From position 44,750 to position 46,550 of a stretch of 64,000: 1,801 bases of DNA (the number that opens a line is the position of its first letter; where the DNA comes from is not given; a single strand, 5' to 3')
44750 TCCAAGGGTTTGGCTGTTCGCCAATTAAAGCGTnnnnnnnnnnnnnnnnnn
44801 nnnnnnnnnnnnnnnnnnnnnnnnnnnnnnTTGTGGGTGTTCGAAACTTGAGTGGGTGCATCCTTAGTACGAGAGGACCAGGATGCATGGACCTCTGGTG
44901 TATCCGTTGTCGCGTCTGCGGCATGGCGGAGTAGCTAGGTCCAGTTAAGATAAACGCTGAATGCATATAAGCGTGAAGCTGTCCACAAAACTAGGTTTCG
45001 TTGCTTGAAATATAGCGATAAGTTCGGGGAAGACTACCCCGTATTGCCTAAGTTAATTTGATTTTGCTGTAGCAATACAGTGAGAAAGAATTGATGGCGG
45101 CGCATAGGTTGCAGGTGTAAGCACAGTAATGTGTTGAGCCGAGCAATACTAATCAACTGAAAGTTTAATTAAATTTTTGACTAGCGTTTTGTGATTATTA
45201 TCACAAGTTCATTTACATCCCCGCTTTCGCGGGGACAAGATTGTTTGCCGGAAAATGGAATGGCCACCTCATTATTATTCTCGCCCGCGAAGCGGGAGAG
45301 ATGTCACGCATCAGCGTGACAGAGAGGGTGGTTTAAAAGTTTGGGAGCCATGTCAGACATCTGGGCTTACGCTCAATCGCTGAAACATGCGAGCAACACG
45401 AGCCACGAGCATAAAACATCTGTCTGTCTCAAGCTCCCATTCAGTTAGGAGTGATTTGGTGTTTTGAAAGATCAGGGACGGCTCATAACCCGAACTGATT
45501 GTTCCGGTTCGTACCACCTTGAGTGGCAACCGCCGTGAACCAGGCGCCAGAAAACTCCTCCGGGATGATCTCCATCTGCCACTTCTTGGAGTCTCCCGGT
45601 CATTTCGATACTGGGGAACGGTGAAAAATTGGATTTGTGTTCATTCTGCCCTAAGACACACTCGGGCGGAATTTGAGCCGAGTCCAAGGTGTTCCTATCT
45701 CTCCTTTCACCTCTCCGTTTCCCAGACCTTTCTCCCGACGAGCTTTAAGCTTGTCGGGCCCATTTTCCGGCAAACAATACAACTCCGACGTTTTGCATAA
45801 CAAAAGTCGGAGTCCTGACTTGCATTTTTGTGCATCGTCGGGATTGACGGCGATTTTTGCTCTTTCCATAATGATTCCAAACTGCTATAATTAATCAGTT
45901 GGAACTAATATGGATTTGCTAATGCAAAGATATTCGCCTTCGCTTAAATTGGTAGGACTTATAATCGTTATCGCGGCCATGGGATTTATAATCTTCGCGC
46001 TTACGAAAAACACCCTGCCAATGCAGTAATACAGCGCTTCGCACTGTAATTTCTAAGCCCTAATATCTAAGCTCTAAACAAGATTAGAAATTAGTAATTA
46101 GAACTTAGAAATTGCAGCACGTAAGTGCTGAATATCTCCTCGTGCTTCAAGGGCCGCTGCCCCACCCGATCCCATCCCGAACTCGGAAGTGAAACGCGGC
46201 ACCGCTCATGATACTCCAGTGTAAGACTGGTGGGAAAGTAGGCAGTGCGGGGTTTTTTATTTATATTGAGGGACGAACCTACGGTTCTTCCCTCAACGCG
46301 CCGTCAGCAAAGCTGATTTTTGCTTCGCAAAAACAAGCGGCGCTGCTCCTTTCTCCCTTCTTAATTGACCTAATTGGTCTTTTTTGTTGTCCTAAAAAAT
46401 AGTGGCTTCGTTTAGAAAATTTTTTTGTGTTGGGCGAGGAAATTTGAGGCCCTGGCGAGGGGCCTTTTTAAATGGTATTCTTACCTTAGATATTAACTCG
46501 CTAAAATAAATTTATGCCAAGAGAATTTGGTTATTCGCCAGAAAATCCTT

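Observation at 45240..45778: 539-bp inverted-repeat-bounded element in the 23S-5S spacer (MITE-like or novel structured RNA)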

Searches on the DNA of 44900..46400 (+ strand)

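Call 9: search_rna_families(source=window, start=44900, end=46400, threshold=evalue, max_evalue=10)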
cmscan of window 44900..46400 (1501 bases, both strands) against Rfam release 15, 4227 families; matches with E-value up to 10: 11.
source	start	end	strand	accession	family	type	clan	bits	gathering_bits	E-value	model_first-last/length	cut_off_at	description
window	44900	45172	+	RF02541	LSU_rRNA_bacteria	Gene; rRNA;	CL00112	122.2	50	1.7e-37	2714-2925/2925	5'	Bacterial large subunit ribosomal RNA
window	46138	46253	+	RF00001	5S_rRNA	Gene; rRNA;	CL00113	75.1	38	1.1e-15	1-120/120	no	5S ribosomal RNA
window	46040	46121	+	RF03306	mir-3923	Gene; miRNA;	-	30.6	94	0.0026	1-83/83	no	mir-3923 microRNA precursor family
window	46032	46134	-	RF04211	MIR5185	Gene; miRNA;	-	27.1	101.7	0.012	1-111/111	no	MIR5185 microRNA precursor family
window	45069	45097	-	RF01339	CRISPR-DR27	Gene; CRISPR;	-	20.7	35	2.9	1-25/25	no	CRISPR RNA direct repeat element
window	46048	46151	+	RF02428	SpF11_sRNA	Gene; sRNA;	-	20.5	54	3.9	1-95/95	no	Streptococcus sRNA SpF11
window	46037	46122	-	RF04130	MIR7996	Gene; miRNA;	-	18.8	119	2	1-190/190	no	MIR7996 microRNA precursor family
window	46044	46116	-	RF03735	mir-1502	Gene; miRNA;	-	18.6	66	9.5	1-59/59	no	mir-1502 microRNA precursor family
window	45945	46068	+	RF02321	TtnuHACA14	Gene; snRNA; snoRNA; HACA-box;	-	18.2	100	5.2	1-133/133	no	Tetrahymena snoRNA TtnuHACA14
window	45211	45247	-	RF01323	CRISPR-DR10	Gene; CRISPR;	-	17.7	39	0.95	1-37/37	no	CRISPR RNA direct repeat element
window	46040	46121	-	RF03653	mir-971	Gene; miRNA;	-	15.8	53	7.5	1-77/77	no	mir-971 microRNA precursor family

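Call 50: build_rna_model(alignment_id=A3)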
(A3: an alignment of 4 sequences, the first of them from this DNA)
Model R1 built from alignment A3 (4 sequences, 140 columns); structure: RNAalifold consensus.
model positions 137; base pairs 36; branch points 1; effective number of sequences 1.54; information 0.59 bits per position. Calibrated on 0.2 Mb of random sequence (short: E-values are rough).
structure used (alignment columns):
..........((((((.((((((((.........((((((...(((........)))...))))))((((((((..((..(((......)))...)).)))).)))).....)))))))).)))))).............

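Call 51: search_with_rna_model(model_id=R1, sources=[window, L008, L009, L011, L015, L016, L017, L018, L021, L022, L023, L024, L025, L026, L027, L028, L029, L030, L031, L032], max_evalue=10, show_alignments=0)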
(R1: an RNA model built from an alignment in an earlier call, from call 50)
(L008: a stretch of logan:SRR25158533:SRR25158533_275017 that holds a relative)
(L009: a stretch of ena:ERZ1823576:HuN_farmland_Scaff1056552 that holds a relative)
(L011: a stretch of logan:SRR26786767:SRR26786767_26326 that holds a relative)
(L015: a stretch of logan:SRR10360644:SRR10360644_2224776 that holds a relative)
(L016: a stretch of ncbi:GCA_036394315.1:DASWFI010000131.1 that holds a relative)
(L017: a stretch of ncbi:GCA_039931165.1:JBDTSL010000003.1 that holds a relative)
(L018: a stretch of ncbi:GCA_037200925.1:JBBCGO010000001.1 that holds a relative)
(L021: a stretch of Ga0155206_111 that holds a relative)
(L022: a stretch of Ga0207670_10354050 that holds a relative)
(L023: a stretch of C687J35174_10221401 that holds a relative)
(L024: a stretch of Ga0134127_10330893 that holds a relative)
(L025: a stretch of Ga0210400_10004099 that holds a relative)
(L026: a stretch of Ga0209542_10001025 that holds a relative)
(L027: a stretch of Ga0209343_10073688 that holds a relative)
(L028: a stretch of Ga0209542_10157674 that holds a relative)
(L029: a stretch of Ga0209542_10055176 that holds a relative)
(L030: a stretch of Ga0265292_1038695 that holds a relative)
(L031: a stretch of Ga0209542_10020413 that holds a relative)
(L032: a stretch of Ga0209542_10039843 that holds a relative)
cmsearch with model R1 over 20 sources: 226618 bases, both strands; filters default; matches with E-value up to 10: 9.
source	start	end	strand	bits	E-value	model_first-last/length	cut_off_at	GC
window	45438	45572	+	133.2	1.8e-36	1-137/137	no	0.52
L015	270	407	+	132.2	3.5e-36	1-137/137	no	0.55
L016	5571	5708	+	132.2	3.5e-36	1-137/137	no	0.55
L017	2147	2283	+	129.8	1.8e-35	1-137/137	no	0.55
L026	7672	7805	+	118.1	4.4e-32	1-137/137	no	0.5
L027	2442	2575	-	118.1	4.4e-32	1-137/137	no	0.5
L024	1430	1480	+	23.1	0.0002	1-50/137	3'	0.47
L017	5333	5416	+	13.1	0.16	1-137/137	no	0.51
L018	7792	7856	+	7.8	5.7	1-137/137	no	0.46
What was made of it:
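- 45438..45572 (+): Domain R1: a three-way junction with a long helix, a hairpin whose loop reads CUCAUAA (45482-45488), and a nested helix carrying the conserved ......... Shared with L015, L017, L026 and L024 (partial). The covariance model scores 118-133 bits (call 51).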

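Call 66: search_with_rna_model(model_id=R2, source=window, start=45200, end=45820, filters=off, max_evalue=10, show_alignments=2)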
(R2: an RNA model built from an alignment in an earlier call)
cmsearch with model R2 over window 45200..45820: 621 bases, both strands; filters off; matches with E-value up to 10: 18.
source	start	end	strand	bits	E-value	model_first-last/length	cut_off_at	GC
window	45697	45726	-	4.1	0.11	1-185/185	no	0.5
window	45490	45507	-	3.6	0.15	127-144/185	no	0.56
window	45272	45351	+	2.3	0.33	1-185/185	no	0.51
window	45566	45600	-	1.1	0.64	1-185/185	no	0.54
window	45281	45296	-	0.6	0.86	126-148/185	no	0.81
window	45447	45559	+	-0.3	1.5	103-167/185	no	0.52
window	45432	45468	-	-0.8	2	1-185/185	no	0.41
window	45728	45783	-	-1.1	2.4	1-185/185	no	0.5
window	45594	45627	+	-1.3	2.6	1-185/185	no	0.5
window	45203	45238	+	-1.9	3.8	1-185/185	no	0.5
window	45659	45682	-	-2.1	4.1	126-147/185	no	0.62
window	45509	45528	-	-2.1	4.3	126-148/185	no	0.55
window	45305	45318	-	-2.5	5.4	126-145/185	no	0.64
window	45643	45672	+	-2.6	5.6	112-158/185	no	0.53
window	45242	45264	-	-3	7.1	1-185/185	no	0.48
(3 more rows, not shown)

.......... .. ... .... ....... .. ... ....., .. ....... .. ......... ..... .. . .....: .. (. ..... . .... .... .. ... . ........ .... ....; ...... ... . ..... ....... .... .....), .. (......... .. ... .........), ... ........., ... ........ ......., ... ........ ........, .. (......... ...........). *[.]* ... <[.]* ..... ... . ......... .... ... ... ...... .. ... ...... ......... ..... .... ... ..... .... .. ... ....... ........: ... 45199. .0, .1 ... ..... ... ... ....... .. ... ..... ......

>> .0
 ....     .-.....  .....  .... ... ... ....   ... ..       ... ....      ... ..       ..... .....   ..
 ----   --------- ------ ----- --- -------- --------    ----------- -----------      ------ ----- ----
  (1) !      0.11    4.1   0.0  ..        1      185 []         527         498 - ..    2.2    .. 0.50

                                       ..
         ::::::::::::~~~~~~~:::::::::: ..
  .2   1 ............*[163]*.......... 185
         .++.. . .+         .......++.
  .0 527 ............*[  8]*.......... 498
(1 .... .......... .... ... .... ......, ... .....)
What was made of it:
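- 45573..45733 (+): Window-specific 3' half made of several hairpins. It does not match domain R2, which is present in the other nine complete elements. cmsearch with R2 and filters off gives a best score of 4.1 bits (call 66).
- Tried and rejected: I looked for R2 in the window with filters off and found nothing (call 66).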
